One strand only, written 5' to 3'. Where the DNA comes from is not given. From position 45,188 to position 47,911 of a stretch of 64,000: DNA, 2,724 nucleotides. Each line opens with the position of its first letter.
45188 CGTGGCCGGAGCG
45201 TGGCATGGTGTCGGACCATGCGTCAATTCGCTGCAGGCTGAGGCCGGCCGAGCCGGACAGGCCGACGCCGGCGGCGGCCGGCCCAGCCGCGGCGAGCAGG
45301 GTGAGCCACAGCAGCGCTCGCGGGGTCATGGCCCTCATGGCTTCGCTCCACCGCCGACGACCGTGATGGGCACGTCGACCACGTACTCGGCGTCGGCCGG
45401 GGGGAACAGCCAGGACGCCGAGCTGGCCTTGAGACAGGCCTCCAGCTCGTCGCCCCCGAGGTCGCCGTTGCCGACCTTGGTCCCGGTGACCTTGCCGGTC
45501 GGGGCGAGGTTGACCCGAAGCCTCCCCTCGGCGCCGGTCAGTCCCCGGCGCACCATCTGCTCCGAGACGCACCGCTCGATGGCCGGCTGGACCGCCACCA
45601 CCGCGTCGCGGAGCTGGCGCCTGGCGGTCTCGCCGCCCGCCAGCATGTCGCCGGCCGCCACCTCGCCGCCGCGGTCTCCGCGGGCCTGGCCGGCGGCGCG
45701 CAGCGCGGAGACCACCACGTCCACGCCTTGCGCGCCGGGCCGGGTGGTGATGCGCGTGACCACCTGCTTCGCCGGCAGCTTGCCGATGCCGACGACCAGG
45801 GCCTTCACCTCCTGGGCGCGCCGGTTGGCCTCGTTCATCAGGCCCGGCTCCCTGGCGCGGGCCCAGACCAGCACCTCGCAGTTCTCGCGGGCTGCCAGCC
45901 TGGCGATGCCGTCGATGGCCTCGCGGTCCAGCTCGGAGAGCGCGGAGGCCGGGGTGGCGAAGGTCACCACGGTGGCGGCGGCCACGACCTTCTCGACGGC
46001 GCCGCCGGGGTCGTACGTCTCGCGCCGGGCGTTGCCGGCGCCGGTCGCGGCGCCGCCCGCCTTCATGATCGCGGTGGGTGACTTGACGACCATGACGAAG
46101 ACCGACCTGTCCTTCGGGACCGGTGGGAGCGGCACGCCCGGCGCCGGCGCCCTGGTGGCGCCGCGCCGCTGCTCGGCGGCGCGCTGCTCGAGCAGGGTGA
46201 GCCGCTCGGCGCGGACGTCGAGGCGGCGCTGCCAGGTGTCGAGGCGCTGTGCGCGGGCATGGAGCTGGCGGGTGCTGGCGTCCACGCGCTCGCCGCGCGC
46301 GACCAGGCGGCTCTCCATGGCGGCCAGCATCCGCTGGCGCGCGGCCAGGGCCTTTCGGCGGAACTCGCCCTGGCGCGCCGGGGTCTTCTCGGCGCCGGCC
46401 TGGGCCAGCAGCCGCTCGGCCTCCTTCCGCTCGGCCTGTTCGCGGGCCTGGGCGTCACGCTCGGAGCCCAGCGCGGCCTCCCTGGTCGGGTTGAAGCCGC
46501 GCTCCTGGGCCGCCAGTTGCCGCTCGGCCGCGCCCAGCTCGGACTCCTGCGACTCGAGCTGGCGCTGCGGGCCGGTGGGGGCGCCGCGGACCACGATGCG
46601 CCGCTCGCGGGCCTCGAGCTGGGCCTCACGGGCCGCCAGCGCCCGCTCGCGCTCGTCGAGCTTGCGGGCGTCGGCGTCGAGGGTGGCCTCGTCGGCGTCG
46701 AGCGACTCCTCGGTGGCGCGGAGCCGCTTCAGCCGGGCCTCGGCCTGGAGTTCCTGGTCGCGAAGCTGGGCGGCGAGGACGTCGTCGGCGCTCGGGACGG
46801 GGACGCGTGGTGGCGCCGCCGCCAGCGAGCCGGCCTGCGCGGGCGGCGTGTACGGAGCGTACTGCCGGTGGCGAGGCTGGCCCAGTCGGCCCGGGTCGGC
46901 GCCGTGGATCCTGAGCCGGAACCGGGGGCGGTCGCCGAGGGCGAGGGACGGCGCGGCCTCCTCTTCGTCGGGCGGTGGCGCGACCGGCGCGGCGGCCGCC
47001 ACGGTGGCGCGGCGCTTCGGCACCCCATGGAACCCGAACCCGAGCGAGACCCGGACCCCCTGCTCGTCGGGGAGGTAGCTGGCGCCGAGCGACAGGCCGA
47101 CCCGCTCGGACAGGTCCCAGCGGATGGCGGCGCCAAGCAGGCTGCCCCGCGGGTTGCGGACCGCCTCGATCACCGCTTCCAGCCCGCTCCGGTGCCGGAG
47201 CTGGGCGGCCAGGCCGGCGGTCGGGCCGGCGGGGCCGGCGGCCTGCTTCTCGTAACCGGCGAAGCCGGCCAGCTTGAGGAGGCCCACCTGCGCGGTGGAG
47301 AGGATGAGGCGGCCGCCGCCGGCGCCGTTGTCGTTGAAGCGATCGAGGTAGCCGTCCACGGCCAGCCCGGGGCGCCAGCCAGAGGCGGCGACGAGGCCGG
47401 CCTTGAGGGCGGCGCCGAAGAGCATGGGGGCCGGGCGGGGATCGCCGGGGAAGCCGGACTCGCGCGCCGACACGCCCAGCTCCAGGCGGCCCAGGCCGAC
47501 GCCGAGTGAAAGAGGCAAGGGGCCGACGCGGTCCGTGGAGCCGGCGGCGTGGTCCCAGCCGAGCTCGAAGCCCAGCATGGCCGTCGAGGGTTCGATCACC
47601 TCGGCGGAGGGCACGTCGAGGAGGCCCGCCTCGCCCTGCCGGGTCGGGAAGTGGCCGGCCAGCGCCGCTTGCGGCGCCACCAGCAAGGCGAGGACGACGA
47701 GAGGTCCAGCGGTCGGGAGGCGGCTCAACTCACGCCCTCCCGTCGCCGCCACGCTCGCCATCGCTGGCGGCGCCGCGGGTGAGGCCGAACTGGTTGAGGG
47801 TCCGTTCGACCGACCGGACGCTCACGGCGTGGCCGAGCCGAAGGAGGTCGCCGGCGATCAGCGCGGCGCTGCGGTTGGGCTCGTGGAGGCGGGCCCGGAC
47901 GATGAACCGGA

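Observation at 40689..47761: Candidate outer-membrane conduit: OmpA/AgmX-like coiled-coil protein, 576-aa beta-barrel, NHL propeller and 12-haem cytochrome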

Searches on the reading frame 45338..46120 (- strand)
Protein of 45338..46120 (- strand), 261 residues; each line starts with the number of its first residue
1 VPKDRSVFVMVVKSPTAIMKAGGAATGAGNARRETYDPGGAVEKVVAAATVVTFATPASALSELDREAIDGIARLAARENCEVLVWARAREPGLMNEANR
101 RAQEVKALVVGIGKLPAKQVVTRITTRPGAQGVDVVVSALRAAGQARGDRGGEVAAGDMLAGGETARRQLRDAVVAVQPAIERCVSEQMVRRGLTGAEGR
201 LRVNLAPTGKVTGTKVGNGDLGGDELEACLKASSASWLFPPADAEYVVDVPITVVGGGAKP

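Call 96: search_solved_structures(query=A5, max_evalue=10)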
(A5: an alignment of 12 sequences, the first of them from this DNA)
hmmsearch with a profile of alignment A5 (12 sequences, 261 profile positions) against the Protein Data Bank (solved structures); distinct sequences matched with E-value up to 10: 3.
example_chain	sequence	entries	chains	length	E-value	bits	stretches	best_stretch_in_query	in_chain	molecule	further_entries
2a26_A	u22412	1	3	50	0.19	14.2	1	163-192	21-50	Calcyclin-binding protein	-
3gb0_A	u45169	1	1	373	0.21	14.1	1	19-81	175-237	Peptidase T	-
8eaw_a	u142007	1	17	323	0.39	13.2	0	152-189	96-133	Capsid protein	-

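Call 97: search_protein_families(library=ncbifam, alignment_id=A5, max_evalue=0.01)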
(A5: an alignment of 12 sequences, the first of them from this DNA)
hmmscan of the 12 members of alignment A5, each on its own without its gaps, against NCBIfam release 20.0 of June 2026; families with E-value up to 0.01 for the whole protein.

A. member 1, seq(261 aa): 3 families
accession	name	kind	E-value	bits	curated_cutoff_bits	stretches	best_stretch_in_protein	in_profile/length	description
NF033768.1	myxo_SS_tail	domain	1.5e-07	31.5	40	1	168-250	4-87/92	AgmX/PglI C-terminal domain-containing protein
NF033761.1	gliding_GltJ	equivalog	0.0033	16.6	450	1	168-243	584-659/671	adventurous gliding motility protein GltJ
NF033760.1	gliding_GltG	equivalog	0.0041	15.7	650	1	130-242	520-631/650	adventurous gliding motility protein GltG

B. families by the number of members that match (of 12 scanned): 5 families
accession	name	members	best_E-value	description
NF033768.1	myxo_SS_tail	12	3.2e-13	AgmX/PglI C-terminal domain-containing protein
NF033761.1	gliding_GltJ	6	2.6e-09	adventurous gliding motility protein GltJ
NF033760.1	gliding_GltG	4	5.4e-05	adventurous gliding motility protein GltG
TIGR01352.1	tonB_Cterm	1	1.1e-05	TonB family protein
TIGR02522.1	pilus_cpaD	1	0.0043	CpaD family pilus assembly lipoprotein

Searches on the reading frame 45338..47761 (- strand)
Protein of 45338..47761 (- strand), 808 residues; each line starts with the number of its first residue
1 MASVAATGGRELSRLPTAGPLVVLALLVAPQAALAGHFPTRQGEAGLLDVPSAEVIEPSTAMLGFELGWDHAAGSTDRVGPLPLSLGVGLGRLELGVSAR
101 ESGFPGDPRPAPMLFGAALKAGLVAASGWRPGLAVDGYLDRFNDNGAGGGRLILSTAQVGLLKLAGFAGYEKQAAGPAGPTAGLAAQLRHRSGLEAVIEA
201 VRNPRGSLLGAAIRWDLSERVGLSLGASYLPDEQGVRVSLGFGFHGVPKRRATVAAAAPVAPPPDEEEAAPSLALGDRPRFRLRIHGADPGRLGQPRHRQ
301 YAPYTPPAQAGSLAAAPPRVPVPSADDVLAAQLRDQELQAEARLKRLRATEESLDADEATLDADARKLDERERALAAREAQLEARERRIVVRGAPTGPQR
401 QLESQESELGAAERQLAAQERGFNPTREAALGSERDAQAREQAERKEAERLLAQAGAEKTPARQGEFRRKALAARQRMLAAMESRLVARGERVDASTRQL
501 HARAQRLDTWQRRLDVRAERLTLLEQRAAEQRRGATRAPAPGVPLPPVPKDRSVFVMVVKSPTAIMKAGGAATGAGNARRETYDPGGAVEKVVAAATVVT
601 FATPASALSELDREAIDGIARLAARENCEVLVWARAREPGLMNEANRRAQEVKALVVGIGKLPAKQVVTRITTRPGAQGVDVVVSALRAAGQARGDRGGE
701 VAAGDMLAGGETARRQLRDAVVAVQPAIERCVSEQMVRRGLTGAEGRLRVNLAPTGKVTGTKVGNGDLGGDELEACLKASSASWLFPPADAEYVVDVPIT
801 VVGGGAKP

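Call 7: search_protein_families(library=pfam, proteins=[window:45338-47761:-], max_evalue=0.1)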
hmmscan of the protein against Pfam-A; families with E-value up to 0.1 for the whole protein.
window:45338-47761:- (808 aa): 0 families

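Call 8: search_protein_families(library=ncbifam, proteins=[window:45338-47761:-], max_evalue=0.1)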
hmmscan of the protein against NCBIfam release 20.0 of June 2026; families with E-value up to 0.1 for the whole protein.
window:45338-47761:- (808 aa): 3 families
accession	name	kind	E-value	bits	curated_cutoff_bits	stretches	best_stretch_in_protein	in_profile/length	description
NF033768.1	myxo_SS_tail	domain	9.7e-07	28.8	40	1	715-797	4-87/92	AgmX/PglI C-terminal domain-containing protein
NF047368.1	collar_FlbB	equivalog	0.0037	17.1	110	1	334-386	63-115/193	periplasmic-type flagellar collar protein FlbB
NF033760.1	gliding_GltG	equivalog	0.036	12.6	650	1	694-789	536-631/650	adventurous gliding motility protein GltG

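Call 29: search_solved_structures(query=window:45338-47761:-, max_evalue=1)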
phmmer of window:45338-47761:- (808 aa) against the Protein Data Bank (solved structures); distinct sequences matched with E-value up to 1: 0.

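Call 55: find_homologous_proteins(query=window:45338-47761:-, max_evalue=0.001)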
Query window:45338-47761:- (808 aa): 55 proteins with E <= 0.001 among 8000 candidates.
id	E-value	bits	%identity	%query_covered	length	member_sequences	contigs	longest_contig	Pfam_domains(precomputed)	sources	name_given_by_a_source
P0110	0.0e+0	1706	100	100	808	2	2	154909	-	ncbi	-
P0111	0.0e+0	1317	79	97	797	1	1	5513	-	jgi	jgi:hypothetical protein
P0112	0.0e+0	1303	79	98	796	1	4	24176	-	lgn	-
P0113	0.0e+0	1222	74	97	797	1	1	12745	-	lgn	-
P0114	0.0e+0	1219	72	98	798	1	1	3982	-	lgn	-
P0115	0.0e+0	1105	68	96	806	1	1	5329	-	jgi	jgi:hypothetical protein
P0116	0.0e+0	1089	68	96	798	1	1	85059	-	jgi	jgi:hypothetical protein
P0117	0.0e+0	1067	66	98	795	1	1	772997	-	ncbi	-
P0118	0.0e+0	1033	65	95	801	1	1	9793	-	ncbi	-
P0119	0.0e+0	1019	65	96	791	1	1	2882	-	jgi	jgi:hypothetical protein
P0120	2.5e-296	1003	62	98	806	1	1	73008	-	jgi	jgi:hypothetical protein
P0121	7.0e-283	959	60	98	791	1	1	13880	-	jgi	jgi:hypothetical protein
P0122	2.0e-279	947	61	96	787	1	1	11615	-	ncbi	-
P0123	4.1e-278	943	61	97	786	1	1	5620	-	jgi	jgi:hypothetical protein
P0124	9.0e-243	826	58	95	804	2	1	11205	-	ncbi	-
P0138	3.2e-204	699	52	95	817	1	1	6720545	-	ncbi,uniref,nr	ncbi:AgmX/PglI C-terminal domain-containing protein [Anaeromyxobacter oryzae]|uniref:Uncharacterized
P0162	3.8e-126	441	41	95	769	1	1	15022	-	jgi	-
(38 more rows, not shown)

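Call 72: find_encoding_contigs(protein=P0138, flank=10000, max_places=1)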
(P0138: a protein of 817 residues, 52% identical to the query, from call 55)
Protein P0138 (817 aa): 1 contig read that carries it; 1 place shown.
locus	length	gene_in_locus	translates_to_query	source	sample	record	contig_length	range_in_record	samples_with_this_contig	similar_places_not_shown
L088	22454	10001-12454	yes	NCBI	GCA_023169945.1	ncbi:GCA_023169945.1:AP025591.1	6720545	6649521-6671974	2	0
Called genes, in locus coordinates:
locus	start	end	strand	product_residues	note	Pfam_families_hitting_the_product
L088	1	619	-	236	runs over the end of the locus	PF00512:HisKA (weak)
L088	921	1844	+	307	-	PF00140:Sigma70_r1_2, PF04542:Sigma70_r2, PF04545:Sigma70_r4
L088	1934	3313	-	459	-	PF00072:Response_reg, PF00158:Sigma54_activat, PF14532:Sigma54_activ_2, PF07728:AAA_5 (weak), PF25601:AAA_lid_14, PF02954:HTH_8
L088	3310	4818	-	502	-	PF00672:HAMP, PF00512:HisKA, PF02518:HATPase_c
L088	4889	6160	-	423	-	PF05201:GlutR_N, PF01262:AlaDh_PNT_C (faint), PF01488:Shikimate_DH, PF03807:F420_oxidored (weak), PF00745:GlutR_dimer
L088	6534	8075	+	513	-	PF22113:Mtrc-MtrF_II-IV_dom (faint), PF02085:Cytochrom_CIII (faint), PF14522:Cytochrome_C7 (faint), PF14537:Cytochrom_c3_2 (faint), PF09699:Paired_CXXCH_1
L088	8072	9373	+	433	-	PF13145:Rotamase_2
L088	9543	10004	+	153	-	PF13518:HTH_28 (weak), PF13565:HTH_32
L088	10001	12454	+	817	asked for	-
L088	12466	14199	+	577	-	-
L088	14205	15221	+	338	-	PF25021:TEN_NHL (faint), PF01436:NHL (faint), PF08450:SGL (faint), PF24684:Vgb_lyase (weak), PF17170:DUF5128 (faint), PF06739:SBBP (faint)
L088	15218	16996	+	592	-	PF14522:Cytochrome_C7 (faint), PF14537:Cytochrom_c3_2 (faint), PF09699:Paired_CXXCH_1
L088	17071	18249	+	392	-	PF01436:NHL (faint), PF01731:Arylesterase (faint), PF08450:SGL (weak), PF25021:TEN_NHL (faint), PF02393:US22 (faint), PF17170:DUF5128 (weak)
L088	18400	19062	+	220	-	PF14522:Cytochrome_C7 (faint), PF09699:Paired_CXXCH_1 (faint)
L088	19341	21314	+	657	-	PF13424:TPR_12 (faint), PF08409:TMTC_DUF1736, PF14559:TPR_19 (faint), PF00515:TPR_1 (faint), PF07719:TPR_2 (faint), PF13174:TPR_6 (faint), PF23914:TPR_CcmH_CycH (weak), PF13432:TPR_16 (weak), +4 more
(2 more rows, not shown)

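Call 73: find_encoding_contigs(protein=P0110, flank=2000, max_places=2)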
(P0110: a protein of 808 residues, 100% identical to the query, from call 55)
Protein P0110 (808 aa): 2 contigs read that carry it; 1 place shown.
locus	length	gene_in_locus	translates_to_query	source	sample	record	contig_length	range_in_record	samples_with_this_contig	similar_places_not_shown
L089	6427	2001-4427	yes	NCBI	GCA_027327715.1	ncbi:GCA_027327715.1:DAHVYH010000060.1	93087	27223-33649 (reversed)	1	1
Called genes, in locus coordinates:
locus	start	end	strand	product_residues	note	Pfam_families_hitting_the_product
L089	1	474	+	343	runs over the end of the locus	PF06739:SBBP (faint), PF10282:Lactonase (faint), PF25021:TEN_NHL (faint), PF01436:NHL (faint), PF08450:SGL, PF17170:DUF5128 (faint)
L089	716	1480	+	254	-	PF09699:Paired_CXXCH_1 (faint)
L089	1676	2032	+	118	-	PF13384:HTH_23 (faint), PF13518:HTH_28 (weak), PF13565:HTH_32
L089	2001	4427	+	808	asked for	-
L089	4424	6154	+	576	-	-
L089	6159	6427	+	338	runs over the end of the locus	PF01436:NHL (faint), PF08450:SGL (faint), PF25021:TEN_NHL (faint), PF17170:DUF5128 (faint)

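Call 75: predict_structure(alignment_id=A3)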
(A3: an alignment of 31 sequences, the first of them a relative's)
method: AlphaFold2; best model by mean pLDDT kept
length: 808 residues; sequences in the alignment: 31
mean_pLDDT: 75.4   pTM: 0.35
mean pLDDT of the five models: 75.4, 74.1, 73.9, 73.9, 73.7
residues with pLDDT >= 90: 307; 70-90: 263; 50-70: 56; < 50: 182
segments of 3 or more residues with pLDDT < 50: 1-33, 251-290, 292-319, 536-551, 564-592, 675-704, 804-808
pLDDT, mean of each block of 10 residues (from residue 1): 34 39 38 62 90 90 90 77 87 92 59 87 90 95 88 92 95 90 94 89 93 89 92 89 79 40 38 40 43 44 40 43 75 92 97 97 98 98 94 86 96 97 96 98 97 94 92 97 98 98 98 98 92 51 37 63 44 26 27 62 77 81 74 74 83 87 78 44 24 26 57 77 85 83 78 86 78 88 85 79 48
secondary structure, 60 per line:
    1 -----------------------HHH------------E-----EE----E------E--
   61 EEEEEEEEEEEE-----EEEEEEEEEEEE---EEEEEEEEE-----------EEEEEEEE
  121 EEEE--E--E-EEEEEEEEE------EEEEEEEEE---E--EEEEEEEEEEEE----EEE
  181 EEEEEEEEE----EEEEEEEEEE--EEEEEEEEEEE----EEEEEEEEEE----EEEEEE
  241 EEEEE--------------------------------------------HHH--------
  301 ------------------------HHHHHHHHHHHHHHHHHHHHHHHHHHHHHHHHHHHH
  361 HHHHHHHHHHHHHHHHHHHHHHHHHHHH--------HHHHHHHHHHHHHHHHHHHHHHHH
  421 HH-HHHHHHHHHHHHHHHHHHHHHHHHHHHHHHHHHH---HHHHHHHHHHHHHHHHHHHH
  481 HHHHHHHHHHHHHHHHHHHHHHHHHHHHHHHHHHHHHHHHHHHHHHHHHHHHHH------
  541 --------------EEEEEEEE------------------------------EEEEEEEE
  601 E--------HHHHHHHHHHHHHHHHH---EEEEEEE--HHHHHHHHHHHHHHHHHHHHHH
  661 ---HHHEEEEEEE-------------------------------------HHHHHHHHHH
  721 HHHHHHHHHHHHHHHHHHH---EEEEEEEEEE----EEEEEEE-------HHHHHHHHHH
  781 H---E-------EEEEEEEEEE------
elements in order (helices of 4 or more, strands of 3 or more residues): E61-72 E78-89 E93-101 E113-124 E132-140 E147-155 E162-173 E178-189 E194-203 E206-216 E221-230 E235-245 H325-388 H397-422 H424-457 H461-534 E555-562 E593-601 H610-626 E630-636 H639-660 E667-673 H711-739 E743-752 E757-763 H771-781 E793-802

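Call 78: fold_search(model_id=the predicted structure, library=pdb)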
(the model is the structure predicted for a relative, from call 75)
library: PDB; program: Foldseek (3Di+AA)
matches with E <= 10: 1100; with E <= 0.001: 54
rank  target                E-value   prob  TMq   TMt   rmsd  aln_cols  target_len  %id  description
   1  2wjq                  1.7e-05  1.00  0.18  0.63   4.8       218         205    9  NanC porin structure in hexagonal crystal form. (released 2009-10-13)
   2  6ehb_A                2.1e-05  1.00  0.14  0.31  15.9       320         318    8  OmpU, an outer membrane protein, of Vibrio cholerae (released 2018-04-25)
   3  4pr7_A                2.2e-05  1.00  0.19  0.78   3.2       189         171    8  KdgM porin in complex with disordered oligogalacturonate (released 2014-06-11)
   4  4ctd_B                2.2e-05  1.00  0.17  0.48   6.4       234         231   10  X-ray structure of an engineered OmpG loop6-deletion (released 2014-08-13)
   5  6ehb_B                3.7e-05  1.00  0.13  0.30  15.8       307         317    8  OmpU, an outer membrane protein, of Vibrio cholerae (released 2018-04-25)
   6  6z34                  3.9e-05  1.00  0.16  0.29  15.3       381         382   14  CymD monoaromatic hydrocarbon channel (released 2020-11-04)
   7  3qrc_B                4.6e-05  1.00  0.09  0.33  20.5       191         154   12  The crystal structure of Ail, the attachment invasion locus protein of Yersinia pestis, in complex with the heparin an (released 2011-11-23)
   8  6prn                  5.3e-05  1.00  0.13  0.28  12.4       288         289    9  E1M, K50A, R52A MUTANT OF RH. BLASTICA PORIN (released 1998-08-12)
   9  2f1c                  5.6e-05  1.00  0.17  0.44   8.7       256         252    9  Crystal structure of the monomeric porin OmpG (released 2006-06-27)
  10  4ctd_A                5.6e-05  1.00  0.17  0.45   8.1       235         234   11  X-ray structure of an engineered OmpG loop6-deletion (released 2014-08-13)
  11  1prn                  5.6e-05  1.00  0.13  0.28  12.6       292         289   10  REFINED STRUCTURE OF PORIN FROM RHODOPSEUDOMONAS BLASTICA AND COMPARISON WITH THE PORIN FROM RHODOBACTER CAPSULATUS (released 1994-10-15)
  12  5prn                  5.9e-05  1.00  0.13  0.29  12.2       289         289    9  E1M, Y96W, S119W MUTANT OF RH. BLASTICA PORIN (released 1998-08-12)
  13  3wi5                  6.5e-05  1.00  0.14  0.31  10.5       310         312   11  Crystal structure of the Loop 7 mutant PorB from Neisseria meningitidis serogroup B (released 2014-01-01)
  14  3qrc_A                6.9e-05  1.00  0.09  0.33  20.1       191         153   12  The crystal structure of Ail, the attachment invasion locus protein of Yersinia pestis, in complex with the heparin an (released 2011-11-23)
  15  3qra                  7.2e-05  0.99  0.09  0.32  19.5       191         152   10  The crystal structure of Ail, the attachment invasion locus protein of Yersinia pestis (released 2011-11-23)
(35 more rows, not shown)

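Call 103: find_encoding_contigs(protein=P0162, flank=10000, max_places=1)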
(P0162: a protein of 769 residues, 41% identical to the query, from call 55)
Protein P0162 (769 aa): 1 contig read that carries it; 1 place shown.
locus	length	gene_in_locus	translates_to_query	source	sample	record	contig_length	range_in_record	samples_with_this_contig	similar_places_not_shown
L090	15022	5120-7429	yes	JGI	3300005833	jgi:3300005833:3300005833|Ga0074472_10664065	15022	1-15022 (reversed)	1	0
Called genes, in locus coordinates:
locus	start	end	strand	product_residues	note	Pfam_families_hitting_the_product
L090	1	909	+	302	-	?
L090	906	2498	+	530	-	PF13145:Rotamase_2, PF13616:Rotamase_3 (weak), PF00639:Rotamase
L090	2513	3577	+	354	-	PF01731:Arylesterase (faint), PF08450:SGL (faint), PF25021:TEN_NHL (faint), PF01436:NHL (faint), PF06739:SBBP (faint), PF17170:DUF5128 (weak)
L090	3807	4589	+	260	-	PF14522:Cytochrome_C7 (faint), PF09699:Paired_CXXCH_1 (weak)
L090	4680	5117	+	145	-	PF13518:HTH_28 (weak), PF13565:HTH_32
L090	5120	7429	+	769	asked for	-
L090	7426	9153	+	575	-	-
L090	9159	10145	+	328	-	PF01436:NHL (faint)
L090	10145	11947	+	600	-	PF14522:Cytochrome_C7 (faint), PF14537:Cytochrom_c3_2 (faint), PF09699:Paired_CXXCH_1 (weak)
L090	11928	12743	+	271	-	PF14537:Cytochrom_c3_2 (faint), PF09699:Paired_CXXCH_1 (weak)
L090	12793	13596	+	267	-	PF09699:Paired_CXXCH_1 (weak)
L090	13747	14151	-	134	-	PF14537:Cytochrom_c3_2 (weak), PF09699:Paired_CXXCH_1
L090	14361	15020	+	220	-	?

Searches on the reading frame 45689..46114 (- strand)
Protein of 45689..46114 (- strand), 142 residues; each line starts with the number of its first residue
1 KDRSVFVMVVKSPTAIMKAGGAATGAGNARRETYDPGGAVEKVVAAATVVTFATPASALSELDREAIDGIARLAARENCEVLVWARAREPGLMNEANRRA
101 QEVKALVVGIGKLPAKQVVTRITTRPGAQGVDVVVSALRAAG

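Call 77: search_protein_families(library=pfam, proteins=[window:45689-46114:-], max_evalue=10)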
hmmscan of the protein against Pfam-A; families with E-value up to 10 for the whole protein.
seq(142 aa): 3 families
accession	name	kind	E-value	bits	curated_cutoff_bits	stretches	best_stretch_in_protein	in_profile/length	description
PF09476.15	Pilus_CpaD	-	0.0078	16.4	31.1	1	46-140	37-135/200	Pilus biogenesis CpaD protein (pilus_cpaD)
PF18306.6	LDcluster4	-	0.05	13.7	26.3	1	64-115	18-64/151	SLOG cluster4 family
PF00691.25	OmpA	-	0.16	12.8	27.2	1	52-120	2-76/98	OmpA family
